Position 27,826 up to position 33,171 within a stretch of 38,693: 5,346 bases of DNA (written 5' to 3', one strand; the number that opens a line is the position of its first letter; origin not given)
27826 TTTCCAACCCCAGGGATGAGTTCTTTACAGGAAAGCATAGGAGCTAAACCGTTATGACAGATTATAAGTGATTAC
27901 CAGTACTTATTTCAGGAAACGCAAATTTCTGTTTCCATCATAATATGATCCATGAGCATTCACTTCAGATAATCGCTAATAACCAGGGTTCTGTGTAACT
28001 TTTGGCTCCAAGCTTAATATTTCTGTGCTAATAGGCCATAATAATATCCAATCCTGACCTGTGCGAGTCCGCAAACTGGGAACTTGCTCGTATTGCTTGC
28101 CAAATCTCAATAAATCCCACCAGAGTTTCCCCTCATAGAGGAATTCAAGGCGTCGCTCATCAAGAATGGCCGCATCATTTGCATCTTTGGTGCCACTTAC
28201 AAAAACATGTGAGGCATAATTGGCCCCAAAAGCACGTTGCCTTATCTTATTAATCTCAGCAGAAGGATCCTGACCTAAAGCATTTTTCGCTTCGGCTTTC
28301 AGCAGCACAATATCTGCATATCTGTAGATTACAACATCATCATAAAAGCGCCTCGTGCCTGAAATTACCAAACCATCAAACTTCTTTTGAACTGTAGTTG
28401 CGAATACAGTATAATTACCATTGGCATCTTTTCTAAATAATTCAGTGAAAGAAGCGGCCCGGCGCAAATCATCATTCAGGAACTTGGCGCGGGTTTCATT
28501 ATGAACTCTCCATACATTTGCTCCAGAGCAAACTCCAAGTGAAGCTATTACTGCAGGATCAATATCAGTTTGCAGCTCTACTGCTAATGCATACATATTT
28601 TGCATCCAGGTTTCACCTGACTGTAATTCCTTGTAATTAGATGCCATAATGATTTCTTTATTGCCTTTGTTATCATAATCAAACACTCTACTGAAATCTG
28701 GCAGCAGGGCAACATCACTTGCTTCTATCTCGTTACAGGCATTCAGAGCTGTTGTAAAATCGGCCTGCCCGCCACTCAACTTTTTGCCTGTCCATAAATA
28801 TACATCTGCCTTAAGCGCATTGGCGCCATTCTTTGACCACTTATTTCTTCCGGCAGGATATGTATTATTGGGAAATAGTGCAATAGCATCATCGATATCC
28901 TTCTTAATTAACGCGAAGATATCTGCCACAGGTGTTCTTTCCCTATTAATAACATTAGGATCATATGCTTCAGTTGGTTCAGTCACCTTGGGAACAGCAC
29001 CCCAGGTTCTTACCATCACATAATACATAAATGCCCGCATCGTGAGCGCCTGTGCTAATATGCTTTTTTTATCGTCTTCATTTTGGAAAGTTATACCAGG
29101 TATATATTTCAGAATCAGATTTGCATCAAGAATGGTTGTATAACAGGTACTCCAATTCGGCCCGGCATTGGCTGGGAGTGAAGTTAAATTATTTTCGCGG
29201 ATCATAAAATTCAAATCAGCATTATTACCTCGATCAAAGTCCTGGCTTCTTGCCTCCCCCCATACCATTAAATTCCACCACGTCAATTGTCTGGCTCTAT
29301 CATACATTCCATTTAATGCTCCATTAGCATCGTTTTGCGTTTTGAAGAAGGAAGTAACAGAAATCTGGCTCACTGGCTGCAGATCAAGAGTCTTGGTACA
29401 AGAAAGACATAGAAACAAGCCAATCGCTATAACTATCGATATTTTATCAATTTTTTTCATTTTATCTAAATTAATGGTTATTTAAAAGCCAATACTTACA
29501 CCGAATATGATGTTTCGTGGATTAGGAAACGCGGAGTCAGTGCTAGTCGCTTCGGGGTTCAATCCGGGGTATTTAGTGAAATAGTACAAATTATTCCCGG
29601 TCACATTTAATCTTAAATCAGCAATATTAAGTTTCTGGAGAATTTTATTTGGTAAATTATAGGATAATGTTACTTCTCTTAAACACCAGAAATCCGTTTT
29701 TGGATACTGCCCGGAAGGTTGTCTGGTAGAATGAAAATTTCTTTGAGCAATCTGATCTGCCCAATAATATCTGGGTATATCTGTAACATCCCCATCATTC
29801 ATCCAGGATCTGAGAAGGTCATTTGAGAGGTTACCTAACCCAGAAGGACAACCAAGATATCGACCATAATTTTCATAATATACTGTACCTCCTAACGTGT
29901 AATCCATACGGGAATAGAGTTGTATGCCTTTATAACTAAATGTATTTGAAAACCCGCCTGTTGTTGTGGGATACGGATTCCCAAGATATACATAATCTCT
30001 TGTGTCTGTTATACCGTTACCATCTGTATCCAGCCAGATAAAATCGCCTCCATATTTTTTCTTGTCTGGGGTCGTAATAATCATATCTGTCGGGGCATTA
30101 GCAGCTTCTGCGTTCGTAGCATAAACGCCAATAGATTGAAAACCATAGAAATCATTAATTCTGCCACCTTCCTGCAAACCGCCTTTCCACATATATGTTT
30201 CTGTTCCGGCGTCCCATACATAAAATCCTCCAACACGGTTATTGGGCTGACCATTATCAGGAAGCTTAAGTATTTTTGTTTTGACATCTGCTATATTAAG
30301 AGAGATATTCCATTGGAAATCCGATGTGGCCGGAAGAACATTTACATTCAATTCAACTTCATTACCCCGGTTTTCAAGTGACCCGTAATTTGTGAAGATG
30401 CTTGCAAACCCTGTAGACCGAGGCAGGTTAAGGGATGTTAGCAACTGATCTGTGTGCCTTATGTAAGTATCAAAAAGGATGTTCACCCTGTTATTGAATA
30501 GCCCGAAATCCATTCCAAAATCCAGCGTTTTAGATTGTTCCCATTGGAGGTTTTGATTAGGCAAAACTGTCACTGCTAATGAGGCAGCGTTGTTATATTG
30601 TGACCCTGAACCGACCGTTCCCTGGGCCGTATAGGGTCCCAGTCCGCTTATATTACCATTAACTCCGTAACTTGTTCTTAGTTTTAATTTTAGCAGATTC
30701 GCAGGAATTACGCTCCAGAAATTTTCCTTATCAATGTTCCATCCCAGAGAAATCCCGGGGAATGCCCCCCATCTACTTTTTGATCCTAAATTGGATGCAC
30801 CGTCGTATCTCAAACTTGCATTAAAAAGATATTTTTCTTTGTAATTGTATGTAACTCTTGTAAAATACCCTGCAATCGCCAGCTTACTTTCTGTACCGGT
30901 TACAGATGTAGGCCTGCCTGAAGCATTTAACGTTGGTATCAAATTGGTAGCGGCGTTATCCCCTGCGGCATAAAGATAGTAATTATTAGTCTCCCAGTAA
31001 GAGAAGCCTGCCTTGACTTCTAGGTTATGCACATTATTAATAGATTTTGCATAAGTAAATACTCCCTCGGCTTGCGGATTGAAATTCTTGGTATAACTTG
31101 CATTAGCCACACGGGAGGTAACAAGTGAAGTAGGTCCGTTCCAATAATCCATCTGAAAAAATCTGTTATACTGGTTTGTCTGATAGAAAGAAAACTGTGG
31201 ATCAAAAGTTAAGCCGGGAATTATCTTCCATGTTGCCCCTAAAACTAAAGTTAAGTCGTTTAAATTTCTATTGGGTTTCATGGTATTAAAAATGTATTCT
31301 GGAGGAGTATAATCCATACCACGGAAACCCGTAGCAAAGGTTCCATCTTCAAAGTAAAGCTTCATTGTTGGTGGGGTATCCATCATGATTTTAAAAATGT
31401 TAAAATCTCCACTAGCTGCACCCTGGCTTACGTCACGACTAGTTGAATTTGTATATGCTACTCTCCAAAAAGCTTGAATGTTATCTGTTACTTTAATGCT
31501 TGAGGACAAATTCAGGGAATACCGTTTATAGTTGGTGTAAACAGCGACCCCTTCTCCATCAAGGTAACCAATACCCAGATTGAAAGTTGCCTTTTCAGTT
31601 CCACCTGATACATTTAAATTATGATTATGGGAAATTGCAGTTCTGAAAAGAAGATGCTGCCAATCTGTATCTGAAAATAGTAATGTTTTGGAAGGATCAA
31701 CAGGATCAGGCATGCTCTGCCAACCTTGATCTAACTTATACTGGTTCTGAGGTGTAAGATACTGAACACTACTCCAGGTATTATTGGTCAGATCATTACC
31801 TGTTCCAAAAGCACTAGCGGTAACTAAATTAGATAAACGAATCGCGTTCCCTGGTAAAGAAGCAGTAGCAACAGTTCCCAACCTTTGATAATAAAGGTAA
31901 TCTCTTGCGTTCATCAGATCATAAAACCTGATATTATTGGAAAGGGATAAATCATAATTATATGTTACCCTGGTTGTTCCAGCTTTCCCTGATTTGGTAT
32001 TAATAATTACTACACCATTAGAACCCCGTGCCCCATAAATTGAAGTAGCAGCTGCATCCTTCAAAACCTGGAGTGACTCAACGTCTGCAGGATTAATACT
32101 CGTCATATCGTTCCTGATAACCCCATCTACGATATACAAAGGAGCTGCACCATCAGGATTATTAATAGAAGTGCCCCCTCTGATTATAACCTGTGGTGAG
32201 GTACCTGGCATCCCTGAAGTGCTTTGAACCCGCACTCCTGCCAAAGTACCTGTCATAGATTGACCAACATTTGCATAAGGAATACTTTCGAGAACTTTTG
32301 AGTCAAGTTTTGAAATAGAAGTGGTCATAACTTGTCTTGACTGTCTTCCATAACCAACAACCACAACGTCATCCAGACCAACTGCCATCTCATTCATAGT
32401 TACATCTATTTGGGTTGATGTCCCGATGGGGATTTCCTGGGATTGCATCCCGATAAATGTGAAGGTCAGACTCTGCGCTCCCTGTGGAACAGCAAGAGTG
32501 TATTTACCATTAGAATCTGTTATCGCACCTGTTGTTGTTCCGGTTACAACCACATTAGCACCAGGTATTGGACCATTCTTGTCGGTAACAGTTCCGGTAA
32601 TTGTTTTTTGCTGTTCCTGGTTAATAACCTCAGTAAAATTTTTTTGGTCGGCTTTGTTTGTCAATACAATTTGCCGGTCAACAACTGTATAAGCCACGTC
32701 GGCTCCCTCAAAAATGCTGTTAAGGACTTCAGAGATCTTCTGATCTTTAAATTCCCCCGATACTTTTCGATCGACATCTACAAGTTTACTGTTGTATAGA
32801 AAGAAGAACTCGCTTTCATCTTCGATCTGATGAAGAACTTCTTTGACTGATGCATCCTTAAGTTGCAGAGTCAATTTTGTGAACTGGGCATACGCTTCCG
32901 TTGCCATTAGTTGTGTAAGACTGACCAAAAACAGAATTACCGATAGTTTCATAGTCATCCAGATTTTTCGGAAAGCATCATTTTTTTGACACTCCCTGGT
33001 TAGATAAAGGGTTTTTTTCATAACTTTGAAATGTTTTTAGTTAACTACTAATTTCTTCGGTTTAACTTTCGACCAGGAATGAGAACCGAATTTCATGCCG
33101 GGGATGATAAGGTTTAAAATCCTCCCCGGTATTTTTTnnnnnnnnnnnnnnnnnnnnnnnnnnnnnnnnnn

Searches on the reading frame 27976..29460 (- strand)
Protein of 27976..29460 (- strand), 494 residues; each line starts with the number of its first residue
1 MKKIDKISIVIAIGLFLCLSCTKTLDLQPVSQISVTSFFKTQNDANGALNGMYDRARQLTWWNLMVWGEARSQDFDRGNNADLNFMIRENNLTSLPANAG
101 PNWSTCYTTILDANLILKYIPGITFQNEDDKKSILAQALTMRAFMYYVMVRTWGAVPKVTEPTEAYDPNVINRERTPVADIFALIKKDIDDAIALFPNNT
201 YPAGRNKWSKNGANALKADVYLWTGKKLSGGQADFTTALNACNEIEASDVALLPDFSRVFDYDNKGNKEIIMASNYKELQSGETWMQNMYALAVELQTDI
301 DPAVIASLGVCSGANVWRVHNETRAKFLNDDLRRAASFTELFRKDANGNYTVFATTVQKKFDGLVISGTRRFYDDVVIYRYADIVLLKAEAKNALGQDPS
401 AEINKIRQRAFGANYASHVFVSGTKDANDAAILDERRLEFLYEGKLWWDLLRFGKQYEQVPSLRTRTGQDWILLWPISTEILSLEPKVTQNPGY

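Call 95: search_protein_families(library=pfam, proteins=[window:27976-29460:-], max_evalue=0.001)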
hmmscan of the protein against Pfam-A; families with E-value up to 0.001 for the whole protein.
window:27976-29460:- (494 aa): 3 families
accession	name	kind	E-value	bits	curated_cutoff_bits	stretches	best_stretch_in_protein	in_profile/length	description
PF07980.17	SusD_RagB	-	8.6e-25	88.4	23.1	1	345-494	123-297/297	SusD family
PF14322.12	SusD-like_3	-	2.6e-23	83.7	27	1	25-222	3-191/191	Starch-binding associating with outer membrane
PF12771.13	SusD-like_2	-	5.6e-06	25.9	27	1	101-243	59-207/415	Starch-binding associating with outer membrane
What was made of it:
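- On Polysaccharide utilisation locus (PUL): 27976..29460 has SusD_RagB and SusD-like_3 (call 95).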

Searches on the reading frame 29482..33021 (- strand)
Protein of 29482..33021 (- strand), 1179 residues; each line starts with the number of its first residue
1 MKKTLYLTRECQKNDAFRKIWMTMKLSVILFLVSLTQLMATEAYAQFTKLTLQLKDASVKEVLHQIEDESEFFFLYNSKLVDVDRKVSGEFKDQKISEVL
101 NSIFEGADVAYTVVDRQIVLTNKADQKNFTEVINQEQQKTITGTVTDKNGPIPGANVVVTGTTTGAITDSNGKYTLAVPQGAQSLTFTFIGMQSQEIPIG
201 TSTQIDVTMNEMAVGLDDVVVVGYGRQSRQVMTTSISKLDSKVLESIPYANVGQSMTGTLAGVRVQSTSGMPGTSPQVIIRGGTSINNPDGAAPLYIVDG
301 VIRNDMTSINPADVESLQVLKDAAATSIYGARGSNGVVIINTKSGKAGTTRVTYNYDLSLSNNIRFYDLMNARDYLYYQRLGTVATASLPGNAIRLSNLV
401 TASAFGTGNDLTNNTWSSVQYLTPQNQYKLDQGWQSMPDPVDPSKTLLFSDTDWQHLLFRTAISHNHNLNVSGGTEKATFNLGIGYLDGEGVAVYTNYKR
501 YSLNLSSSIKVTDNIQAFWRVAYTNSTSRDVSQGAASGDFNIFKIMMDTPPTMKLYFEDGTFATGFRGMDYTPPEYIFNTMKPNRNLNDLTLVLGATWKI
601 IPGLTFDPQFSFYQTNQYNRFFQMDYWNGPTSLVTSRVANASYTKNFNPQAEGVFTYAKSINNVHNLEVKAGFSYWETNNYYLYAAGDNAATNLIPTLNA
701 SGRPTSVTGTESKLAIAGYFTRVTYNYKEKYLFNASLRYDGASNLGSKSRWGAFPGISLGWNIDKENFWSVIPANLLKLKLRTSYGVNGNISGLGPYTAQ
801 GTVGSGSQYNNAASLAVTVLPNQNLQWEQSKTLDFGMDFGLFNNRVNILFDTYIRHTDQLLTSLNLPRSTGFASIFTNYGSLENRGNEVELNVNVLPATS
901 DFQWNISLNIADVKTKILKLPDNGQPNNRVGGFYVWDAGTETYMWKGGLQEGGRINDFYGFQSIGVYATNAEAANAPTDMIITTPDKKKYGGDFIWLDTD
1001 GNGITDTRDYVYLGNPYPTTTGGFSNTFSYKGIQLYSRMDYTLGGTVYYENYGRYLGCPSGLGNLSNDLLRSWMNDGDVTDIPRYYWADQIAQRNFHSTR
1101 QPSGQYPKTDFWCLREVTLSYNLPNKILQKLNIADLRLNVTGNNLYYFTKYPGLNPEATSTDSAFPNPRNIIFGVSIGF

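Call 95: search_protein_families(library=pfam, proteins=[window:29482-33021:-], max_evalue=0.001)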
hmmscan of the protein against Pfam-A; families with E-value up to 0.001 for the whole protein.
window:29482-33021:- (1179 aa): 4 families
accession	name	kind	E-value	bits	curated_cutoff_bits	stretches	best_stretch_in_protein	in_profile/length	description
PF13715.12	CarbopepD_reg_2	-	6.2e-20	71.5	32.2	1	141-221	1-88/88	CarboxypepD_reg-like domain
PF13620.12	CarboxypepD_reg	-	4e-15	56.4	32.3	1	140-209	1-81/82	Carboxypeptidase regulatory-like domain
PF07715.20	Plug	-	6.4e-14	52.8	23.9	1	232-337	5-107/107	TonB-dependent Receptor Plug Domain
PF07660.19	STN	-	1.3e-10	41.4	28.4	1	74-122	3-51/52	Secretin and TonB N terminus short domain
